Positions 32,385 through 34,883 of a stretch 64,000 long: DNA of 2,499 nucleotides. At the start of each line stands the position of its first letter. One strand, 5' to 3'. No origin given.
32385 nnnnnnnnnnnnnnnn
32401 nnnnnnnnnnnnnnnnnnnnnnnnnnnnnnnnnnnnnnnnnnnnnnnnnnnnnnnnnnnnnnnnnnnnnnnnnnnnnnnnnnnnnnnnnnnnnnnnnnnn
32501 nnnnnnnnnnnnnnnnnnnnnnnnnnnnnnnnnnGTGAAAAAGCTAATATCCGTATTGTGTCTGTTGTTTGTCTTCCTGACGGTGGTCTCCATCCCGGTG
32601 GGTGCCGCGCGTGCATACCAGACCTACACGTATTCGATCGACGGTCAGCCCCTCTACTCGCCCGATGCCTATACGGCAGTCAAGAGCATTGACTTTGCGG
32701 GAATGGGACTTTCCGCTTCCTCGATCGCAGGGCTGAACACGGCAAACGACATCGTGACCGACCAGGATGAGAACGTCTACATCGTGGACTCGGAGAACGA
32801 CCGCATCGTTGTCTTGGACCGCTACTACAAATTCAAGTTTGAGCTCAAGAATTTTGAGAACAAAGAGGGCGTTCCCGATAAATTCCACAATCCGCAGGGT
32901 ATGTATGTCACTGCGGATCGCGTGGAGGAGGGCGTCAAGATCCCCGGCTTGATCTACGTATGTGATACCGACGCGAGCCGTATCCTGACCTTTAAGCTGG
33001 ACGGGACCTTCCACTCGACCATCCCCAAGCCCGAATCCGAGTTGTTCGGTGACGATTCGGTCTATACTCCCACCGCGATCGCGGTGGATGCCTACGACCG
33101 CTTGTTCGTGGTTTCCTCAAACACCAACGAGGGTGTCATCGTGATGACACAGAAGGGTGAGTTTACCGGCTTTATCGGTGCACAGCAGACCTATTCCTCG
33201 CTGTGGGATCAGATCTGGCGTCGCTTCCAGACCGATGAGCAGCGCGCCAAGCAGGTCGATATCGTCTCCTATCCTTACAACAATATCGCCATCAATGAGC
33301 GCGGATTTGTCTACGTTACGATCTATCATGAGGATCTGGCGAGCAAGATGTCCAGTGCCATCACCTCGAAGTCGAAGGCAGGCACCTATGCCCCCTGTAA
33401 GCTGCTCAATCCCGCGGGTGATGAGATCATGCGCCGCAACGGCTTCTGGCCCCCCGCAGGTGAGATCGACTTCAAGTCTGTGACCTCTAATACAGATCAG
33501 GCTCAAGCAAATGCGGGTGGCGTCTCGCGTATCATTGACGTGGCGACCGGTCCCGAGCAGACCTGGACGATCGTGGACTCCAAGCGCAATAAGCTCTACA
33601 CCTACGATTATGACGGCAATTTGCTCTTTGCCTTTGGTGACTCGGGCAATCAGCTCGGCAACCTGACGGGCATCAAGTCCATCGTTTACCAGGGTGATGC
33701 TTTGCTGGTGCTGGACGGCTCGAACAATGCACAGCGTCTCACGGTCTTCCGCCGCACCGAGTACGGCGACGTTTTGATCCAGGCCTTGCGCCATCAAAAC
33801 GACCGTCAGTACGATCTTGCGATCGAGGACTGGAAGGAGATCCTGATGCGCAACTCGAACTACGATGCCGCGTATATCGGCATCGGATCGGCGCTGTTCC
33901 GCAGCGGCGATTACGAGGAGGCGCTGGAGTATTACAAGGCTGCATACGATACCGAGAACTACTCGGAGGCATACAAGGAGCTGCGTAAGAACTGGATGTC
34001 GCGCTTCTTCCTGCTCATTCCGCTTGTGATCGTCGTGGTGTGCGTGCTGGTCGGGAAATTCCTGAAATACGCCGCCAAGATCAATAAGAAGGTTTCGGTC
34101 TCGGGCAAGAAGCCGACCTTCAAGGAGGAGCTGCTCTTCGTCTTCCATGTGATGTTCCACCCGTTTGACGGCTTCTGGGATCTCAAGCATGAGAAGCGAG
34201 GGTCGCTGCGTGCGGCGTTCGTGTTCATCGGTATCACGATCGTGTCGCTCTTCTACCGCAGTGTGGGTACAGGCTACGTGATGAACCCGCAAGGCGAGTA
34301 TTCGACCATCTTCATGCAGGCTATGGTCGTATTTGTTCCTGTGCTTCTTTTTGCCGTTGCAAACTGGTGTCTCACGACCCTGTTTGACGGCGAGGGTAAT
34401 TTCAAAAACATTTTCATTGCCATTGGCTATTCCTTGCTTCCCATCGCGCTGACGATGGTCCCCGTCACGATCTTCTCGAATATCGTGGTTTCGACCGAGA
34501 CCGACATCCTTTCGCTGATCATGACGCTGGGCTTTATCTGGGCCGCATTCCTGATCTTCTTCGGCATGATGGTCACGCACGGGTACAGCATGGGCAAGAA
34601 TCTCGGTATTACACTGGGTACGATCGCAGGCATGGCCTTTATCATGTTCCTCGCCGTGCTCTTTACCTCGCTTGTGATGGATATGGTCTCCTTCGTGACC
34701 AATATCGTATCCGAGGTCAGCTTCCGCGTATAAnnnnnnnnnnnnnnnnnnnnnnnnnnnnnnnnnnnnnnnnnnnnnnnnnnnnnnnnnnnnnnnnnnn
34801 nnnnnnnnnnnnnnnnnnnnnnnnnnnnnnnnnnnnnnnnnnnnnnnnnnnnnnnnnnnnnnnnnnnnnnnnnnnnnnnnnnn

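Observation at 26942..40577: Atypical carbohydrate-uptake locus: one giant CBM-bearing SBP, two permease pairs and two large accessory proteins, with no ATPase or regulator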

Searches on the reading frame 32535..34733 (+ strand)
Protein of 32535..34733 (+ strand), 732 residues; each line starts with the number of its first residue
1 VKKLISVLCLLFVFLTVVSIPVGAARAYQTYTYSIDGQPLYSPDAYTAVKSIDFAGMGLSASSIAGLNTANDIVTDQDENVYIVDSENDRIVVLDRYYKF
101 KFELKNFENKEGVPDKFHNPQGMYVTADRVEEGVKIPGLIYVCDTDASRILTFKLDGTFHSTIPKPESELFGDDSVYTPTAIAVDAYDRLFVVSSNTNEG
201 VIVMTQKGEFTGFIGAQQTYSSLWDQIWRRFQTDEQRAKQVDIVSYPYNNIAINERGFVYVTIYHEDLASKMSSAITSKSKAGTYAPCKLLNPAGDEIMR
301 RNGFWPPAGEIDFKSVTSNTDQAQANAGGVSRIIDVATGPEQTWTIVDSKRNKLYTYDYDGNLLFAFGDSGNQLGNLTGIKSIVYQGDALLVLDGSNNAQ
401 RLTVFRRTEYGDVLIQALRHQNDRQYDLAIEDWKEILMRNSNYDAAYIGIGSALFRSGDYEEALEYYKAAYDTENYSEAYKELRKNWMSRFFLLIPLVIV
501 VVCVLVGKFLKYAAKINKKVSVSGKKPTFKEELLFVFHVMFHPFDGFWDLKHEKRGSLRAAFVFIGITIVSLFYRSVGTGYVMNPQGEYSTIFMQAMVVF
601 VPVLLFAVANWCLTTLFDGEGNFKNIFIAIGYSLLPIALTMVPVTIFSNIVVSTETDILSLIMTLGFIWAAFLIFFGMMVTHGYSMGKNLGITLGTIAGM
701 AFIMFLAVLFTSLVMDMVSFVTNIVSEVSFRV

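Call 3: search_protein_families(library=pfam, proteins=[window:32535-34733:+], max_evalue=0.01)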
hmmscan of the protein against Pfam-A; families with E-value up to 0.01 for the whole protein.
window:32535-34733:+ (732 aa): 10 families
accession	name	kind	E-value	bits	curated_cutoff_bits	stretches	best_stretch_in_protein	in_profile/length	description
PF04893.22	Yip1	-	1.1e-16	61.7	28.6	1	537-708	1-172/173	Yip1 domain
PF13432.12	TPR_16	-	1.1e-06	29.4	32.7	1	417-472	4-59/65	Tetratricopeptide repeat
PF00515.34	TPR_1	-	2.9e-06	27.3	27.8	1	446-470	3-27/34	Tetratricopeptide repeat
PF07719.23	TPR_2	-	1.5e-05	25.2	27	1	446-471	3-28/34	Tetratricopeptide repeat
PF01436.27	NHL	-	2.9e-05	24.3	20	0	67-93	1-27/28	NHL repeat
PF13424.12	TPR_12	-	4.1e-05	24.1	30.1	1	426-472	26-73/77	Tetratricopeptide repeat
PF14559.12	TPR_19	-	0.0012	19.5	25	1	424-483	5-64/68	Tetratricopeptide repeat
PF13181.12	TPR_8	-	0.0013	19.2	25.7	1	446-472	3-29/34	Tetratricopeptide repeat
PF13428.12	TPR_14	-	0.0017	19.3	23.5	1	445-480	2-38/44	Tetratricopeptide repeat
PF24379.1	DUF7535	-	0.0022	18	27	1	573-618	9-58/60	Family of unknown function (DUF7535)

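Call 8: search_protein_families(library=ncbifam, proteins=[window:32535-34733:+], max_evalue=1)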
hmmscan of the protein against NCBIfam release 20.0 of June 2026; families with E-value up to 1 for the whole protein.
window:32535-34733:+ (732 aa): 10 families
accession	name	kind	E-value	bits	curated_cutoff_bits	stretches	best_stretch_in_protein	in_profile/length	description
NF035926.1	scyF_NHL_VPEP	equivalog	5.7e-09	35.6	350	3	58-100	237-279/376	scytonemin biosynthesis PEP-CTERM protein ScyF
NF047780.1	LIC12708_fam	subfamily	8.3e-05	21.6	150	1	169-262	47-136/391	LIC_12708 family protein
NF047371.1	FlcA_CTERM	equivalog_domain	0.0084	14.6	300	1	422-474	485-537/646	periplasmic flagellar collar protein FlcA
TIGR02552.1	LcrH_SycD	equivalog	0.016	14.9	104.8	1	417-486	59-128/136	SycD/LcrH family type III secretion system chaperone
NF040959.1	MamA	equivalog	0.078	12.4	200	1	424-472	119-167/204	magnetosome protein MamA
NF033920.0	C39_PA2778_fam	equivalog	0.081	12.3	150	1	421-479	167-225/255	PA2778 family cysteine peptidase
NF053607.1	CHU_0125_OmpA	equivalog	0.096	11.2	620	1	418-479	27-89/639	CHU_0125 family OmpA-like outer membrane integrity protein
TIGR02976.1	phageshock_pspB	equivalog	0.12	12.7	51.7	1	488-524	1-38/75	envelope stress response membrane protein PspB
NF033762.1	social_mot_Tgl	equivalog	0.17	11.2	225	1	422-483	112-176/252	social motility TPR repeat lipoprotein Tgl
NF002725.1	PRK02603.1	equivalog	0.18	11.8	143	1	418-474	43-102/173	photosystem I assembly protein Ycf3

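Call 63: search_solved_structures(query=window:32535-34733:+, max_evalue=1)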
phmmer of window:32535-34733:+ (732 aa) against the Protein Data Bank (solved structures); distinct sequences matched with E-value up to 1: 82 (the best 60 are shown).
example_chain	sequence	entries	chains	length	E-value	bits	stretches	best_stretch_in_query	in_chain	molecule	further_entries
9qhb_A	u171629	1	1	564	1.3e-20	76.4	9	425-475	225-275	Engineered tetratricopeptide repeat protein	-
8bu0_A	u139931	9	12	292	1.3e-16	63.2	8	446-477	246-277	Consensus tetratricopeptide repeat protein | Crystal structure of an 8-repeat consensus TPR superhelix with Zinc. | Monomer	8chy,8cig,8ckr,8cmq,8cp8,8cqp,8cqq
9qhc_A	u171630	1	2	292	7e-13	50.8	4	446-474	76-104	Engineered tetratricopeptide repeat protein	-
3wwa_A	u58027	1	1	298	1.5e-11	46.5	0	64-94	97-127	Pizza7H protein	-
3ww9_A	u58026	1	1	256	2.1e-10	42.7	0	64-94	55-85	pizza6 protein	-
2fo7_A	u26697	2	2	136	9.9e-10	40.4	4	446-476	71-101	SYNTHETIC CONSENSUS TPR PROTEIN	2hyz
8ch0_A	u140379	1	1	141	1e-09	40.4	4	445-474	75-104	Consensus tetratricopeptide repeat protein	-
6d69_A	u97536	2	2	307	1.5e-08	36.5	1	81-217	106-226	NHL Repeat Region of D. melanogaster Thin | Thin, isoform D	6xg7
1na0_A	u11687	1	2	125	1.7e-08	36.4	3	442-482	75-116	designed protein CTPR3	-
6v8e_A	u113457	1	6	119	3.4e-08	35.3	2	425-480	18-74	Designed protein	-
6vfh_A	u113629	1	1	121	5.7e-08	34.6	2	425-480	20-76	T33_dn10A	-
6vfi_B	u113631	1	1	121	9.7e-08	33.8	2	425-479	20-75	O43_dn18B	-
7zcj_A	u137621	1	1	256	1.1e-07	33.6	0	64-94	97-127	Pizza6-TNH-TSH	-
6rej_A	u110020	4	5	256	1.2e-07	33.5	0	64-94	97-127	Pizza6-SH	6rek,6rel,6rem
6ren_A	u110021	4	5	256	1.6e-07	33.1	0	64-94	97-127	3fPizza6-SH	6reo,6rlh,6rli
1rwi_B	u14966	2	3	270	0.00041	21.9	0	63-95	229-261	Serine/threonine-protein kinase pknD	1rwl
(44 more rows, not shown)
